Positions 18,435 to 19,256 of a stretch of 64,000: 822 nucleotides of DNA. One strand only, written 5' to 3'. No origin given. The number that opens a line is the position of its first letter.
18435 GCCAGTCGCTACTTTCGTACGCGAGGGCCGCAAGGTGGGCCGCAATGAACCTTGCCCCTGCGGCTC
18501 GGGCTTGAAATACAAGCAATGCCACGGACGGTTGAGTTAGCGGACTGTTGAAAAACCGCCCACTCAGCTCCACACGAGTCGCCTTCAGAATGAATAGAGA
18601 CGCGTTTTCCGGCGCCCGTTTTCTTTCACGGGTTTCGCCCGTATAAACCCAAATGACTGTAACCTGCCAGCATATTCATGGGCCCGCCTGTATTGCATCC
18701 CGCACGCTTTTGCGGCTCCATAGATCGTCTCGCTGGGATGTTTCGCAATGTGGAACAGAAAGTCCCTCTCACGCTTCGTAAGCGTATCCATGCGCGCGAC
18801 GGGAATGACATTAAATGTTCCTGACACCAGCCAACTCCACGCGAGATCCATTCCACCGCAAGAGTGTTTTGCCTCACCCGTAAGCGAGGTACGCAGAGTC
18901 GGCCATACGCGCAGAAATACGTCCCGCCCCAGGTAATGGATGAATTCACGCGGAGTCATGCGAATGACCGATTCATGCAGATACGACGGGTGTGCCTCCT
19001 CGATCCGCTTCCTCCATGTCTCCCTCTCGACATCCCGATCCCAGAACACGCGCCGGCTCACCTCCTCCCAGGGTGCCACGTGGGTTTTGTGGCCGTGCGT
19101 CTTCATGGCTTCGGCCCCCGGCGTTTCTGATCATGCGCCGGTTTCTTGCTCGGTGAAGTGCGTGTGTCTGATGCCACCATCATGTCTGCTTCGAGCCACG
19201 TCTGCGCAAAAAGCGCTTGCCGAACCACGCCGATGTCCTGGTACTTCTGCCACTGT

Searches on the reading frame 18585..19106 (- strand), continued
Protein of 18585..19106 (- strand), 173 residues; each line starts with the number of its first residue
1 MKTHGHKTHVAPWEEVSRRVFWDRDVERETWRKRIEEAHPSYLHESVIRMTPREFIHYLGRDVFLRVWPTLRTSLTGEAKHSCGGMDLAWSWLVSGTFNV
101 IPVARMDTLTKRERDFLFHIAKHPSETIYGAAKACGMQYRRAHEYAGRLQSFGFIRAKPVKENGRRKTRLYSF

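Call 88: find_encoding_contigs(protein=P0175, flank=3000, max_places=2)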
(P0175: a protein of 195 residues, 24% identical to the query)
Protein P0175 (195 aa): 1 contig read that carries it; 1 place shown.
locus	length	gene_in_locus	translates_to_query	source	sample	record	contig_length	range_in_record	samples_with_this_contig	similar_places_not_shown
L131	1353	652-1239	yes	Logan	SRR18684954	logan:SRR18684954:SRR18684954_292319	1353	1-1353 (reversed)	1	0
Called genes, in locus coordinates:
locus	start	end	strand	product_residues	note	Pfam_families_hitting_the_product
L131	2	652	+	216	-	?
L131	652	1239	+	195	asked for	PF25212:HVO_A0114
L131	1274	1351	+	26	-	?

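Call 89: search_protein_families(library=pfam, proteins=[L129:3-473:+, L131:2-649:+], max_evalue=0.01)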
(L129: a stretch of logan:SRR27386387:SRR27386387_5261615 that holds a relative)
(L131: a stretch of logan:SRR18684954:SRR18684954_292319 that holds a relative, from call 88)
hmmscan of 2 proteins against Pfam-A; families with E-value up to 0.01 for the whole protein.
L129:3-473:+ (157 aa): 1 family
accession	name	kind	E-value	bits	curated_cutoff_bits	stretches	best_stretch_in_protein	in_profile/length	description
PF08843.17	AbiEii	-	0.0003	21.3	22.5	1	17-74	127-172/238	Nucleotidyl transferase AbiEii toxin, Type IV TA system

L131:2-649:+ (216 aa): 1 family
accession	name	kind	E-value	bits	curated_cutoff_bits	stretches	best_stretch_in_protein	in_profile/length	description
PF08843.17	AbiEii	-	1.3e-10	42.1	22.5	1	3-152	13-173/238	Nucleotidyl transferase AbiEii toxin, Type IV TA system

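Call 98: find_homologous_proteins(query=A2, max_evalue=0.00001)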
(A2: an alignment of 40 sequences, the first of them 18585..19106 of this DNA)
Query A2 (40 sequences) (173 aa, profile of the alignment): 38 proteins with E <= 0.00001 among 1816 candidates.
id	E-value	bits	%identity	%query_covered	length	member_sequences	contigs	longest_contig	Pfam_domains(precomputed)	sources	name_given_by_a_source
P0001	2.6e-56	208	100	100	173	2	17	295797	-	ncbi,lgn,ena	-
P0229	3.0e-43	165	28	91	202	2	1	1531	PF25212.3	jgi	-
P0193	4.8e-43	164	20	98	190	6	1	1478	PF25212.3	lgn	-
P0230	4.9e-42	161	20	98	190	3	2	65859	PF25212.3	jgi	jgi:DNA-binding transcriptional ArsR family regulator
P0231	2.5e-40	156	24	86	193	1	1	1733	PF25212.3,PF01978.26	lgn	-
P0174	1.4e-39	153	24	87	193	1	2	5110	PF25212.3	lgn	-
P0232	1.4e-38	150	20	87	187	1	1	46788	PF25212.3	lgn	-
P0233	2.0e-38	149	24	90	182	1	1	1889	PF25212.3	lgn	-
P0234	4.4e-38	148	26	79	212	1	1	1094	PF25212.3,PF01978.26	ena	-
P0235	5.0e-38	148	24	91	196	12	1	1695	PF25212.3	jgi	jgi:hypothetical protein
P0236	8.3e-38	147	24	90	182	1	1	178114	PF25212.3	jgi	-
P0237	9.0e-38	147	21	90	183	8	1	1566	PF25212.3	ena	-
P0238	1.8e-37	146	21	88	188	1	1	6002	PF25212.3,PF01978.26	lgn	-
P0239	2.9e-37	146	23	90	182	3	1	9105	PF25212.3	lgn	-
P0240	3.1e-37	146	24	82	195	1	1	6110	PF25212.3,PF01978.26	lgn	-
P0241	3.9e-37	145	22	90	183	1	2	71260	PF25212.3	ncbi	-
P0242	8.3e-37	144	20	90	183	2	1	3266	PF25212.3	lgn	-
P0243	1.4e-36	143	19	90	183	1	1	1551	PF25212.3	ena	-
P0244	1.4e-36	143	25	80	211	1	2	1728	PF25212.3,PF01978.26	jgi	jgi:hypothetical protein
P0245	2.3e-36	143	25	90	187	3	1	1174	PF25212.3,PF01978.26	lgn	-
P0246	9.3e-36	141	22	90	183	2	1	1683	PF25212.3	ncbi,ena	-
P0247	9.3e-36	141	20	90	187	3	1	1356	PF25212.3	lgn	-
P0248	1.3e-35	140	25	80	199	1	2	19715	PF25212.3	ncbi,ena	-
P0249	4.1e-35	139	19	90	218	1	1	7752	PF25212.3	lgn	-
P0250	3.5e-34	136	20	77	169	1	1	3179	PF08279.19,PF25212.3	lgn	-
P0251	3.6e-34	136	19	90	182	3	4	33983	PF25212.3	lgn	-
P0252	9.6e-34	134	20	90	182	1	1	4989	PF25212.3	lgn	-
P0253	4.9e-33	132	21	81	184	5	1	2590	PF25212.3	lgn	-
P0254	6.4e-33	131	21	80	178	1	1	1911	PF25212.3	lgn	-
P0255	2.0e-32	130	22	77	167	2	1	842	PF25212.3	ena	-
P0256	5.5e-32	128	23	71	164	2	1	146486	PF25212.3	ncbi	-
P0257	1.2e-31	127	21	77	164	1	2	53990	PF25212.3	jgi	jgi:hypothetical protein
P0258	1.5e-31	127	21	72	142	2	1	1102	PF25212.3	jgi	-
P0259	3.8e-31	126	23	86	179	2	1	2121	PF25212.3,PF01978.26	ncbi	-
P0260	8.5e-30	121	24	67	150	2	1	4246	PF25212.3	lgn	-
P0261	1.1e-27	114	23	88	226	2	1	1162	PF25212.3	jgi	-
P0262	1.4e-27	114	23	67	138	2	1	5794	PF25212.3,PF12802.14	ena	-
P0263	4.5e-14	70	-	-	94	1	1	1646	PF25212.3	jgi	jgi:predicted transcriptional regulator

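Call 99: find_encoding_contigs(protein=P0236, flank=3000, max_places=1)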
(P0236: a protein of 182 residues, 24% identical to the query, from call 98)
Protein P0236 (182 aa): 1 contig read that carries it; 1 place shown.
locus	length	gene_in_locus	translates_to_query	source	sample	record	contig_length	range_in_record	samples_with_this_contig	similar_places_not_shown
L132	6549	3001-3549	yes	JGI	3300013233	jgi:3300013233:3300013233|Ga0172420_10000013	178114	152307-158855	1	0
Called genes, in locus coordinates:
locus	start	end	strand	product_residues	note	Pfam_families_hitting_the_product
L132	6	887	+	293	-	-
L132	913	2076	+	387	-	PF08541:ACP_syn_III_C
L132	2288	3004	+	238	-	PF08843:AbiEii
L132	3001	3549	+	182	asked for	PF25212:HVO_A0114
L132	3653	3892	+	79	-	-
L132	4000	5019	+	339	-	PF02661:Fic, PF12802:MarR_2 (faint)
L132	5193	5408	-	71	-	-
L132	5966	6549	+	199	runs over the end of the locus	PF17278:DUF5343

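Call 100: find_encoding_contigs(protein=P0256, flank=3000, max_places=1)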
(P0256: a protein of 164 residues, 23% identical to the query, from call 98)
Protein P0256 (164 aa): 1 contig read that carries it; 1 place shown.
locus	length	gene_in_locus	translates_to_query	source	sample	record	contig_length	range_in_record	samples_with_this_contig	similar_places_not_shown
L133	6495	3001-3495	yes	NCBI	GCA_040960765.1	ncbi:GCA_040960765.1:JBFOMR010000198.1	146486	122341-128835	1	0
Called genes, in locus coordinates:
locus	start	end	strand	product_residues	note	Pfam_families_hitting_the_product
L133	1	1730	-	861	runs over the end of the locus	PF00072:Response_reg, PF01590:GAF, PF13185:GAF_2, PF00989:PAS, PF08448:PAS_4, PF13426:PAS_9, PF00990:GGDEF, PF00563:EAL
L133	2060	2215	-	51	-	PF00563:EAL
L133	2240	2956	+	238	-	PF08843:AbiEii (weak)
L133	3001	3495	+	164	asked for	PF25212:HVO_A0114 (weak)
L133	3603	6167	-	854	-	PF00072:Response_reg, PF00989:PAS, PF13188:PAS_8 (weak), PF13426:PAS_9, PF13185:GAF_2, PF22922:GAF_NLP, PF00990:GGDEF, PF00563:EAL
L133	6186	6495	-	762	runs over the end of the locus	PF00989:PAS, PF08448:PAS_4, PF13426:PAS_9, PF12860:PAS_7, PF01590:GAF, PF13185:GAF_2, PF07568:HisKA_2, PF02518:HATPase_c, +2 more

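Call 103: search_protein_families(library=padloc, alignment_id=A2, max_evalue=0.01)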
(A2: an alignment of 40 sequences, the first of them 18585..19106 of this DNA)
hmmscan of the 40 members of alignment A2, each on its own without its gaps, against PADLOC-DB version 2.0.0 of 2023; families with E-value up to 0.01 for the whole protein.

A. member 1, window:18585-19106:- (173 aa): 0 families

B. families by the number of members that match (of 40 scanned): 15 families
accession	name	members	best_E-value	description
PDLC01866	CARF3--CARF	5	7.9e-05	-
PDLC04370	PDC-M05A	5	0.00065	-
PDLC01850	CARF3--CARF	4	1e-05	-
PDLC01852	CARF3--CARF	4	0.00012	-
PDLC01438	Csa3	4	0.0026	"CAS-I,CAS-II,CAS-III,CAS-IV,CAS-V,CAS-VI; associated_signaling"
PDLC01875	CARF3--CARF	3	0.0006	-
PDLC01879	CARF3--CARF_TM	2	7.3e-05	-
PDLC03963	SoFic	2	0.0013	-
PDLC01848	CARF3--CARF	2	0.003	-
PDLC01434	CasR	1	9.5e-07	"CAS-I,CAS-II,CAS-III,CAS-IV,CAS-V,CAS-VI; associated_signaling"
PDLC01268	CasR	1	0.0002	"CAS-I,CAS-II,CAS-III,CAS-IV,CAS-V,CAS-VI; associated_signaling"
PDLC01860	CARF3--CARF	1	0.0013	-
PDLC01858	CARF3--CARF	1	0.0045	-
PDLC02976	WH_III-A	1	0.0055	-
PDLC01720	Csa3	1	0.0097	Csa3_1_CAS-I-II-III-IV-V-VI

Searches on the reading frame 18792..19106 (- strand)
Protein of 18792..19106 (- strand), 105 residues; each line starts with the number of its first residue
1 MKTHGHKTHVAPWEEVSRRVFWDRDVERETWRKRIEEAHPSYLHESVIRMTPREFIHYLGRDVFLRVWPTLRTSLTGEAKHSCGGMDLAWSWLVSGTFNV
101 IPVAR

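Call 63: predict_structure(alignment_id=A5)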
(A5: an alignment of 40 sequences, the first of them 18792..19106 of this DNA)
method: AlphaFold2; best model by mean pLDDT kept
length: 105 residues; sequences in the alignment: 40
mean_pLDDT: 93.8   pTM: 0.85
mean pLDDT of the five models: 93.8, 93.7, 93.6, 93.1, 92.8
residues with pLDDT >= 90: 94; 70-90: 4; 50-70: 6; < 50: 1
segments of 3 or more residues with pLDDT < 50: none
pLDDT, mean of each block of 10 residues (from residue 1): 65 97 96 98 98 98 98 97 97 96 87
secondary structure, 60 per line:
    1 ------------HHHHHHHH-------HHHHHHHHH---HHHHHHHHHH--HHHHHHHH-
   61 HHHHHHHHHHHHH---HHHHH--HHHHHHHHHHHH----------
elements in order: H13-20 H28-36 H40-49 H52-59 H61-73 H77-81 H84-95
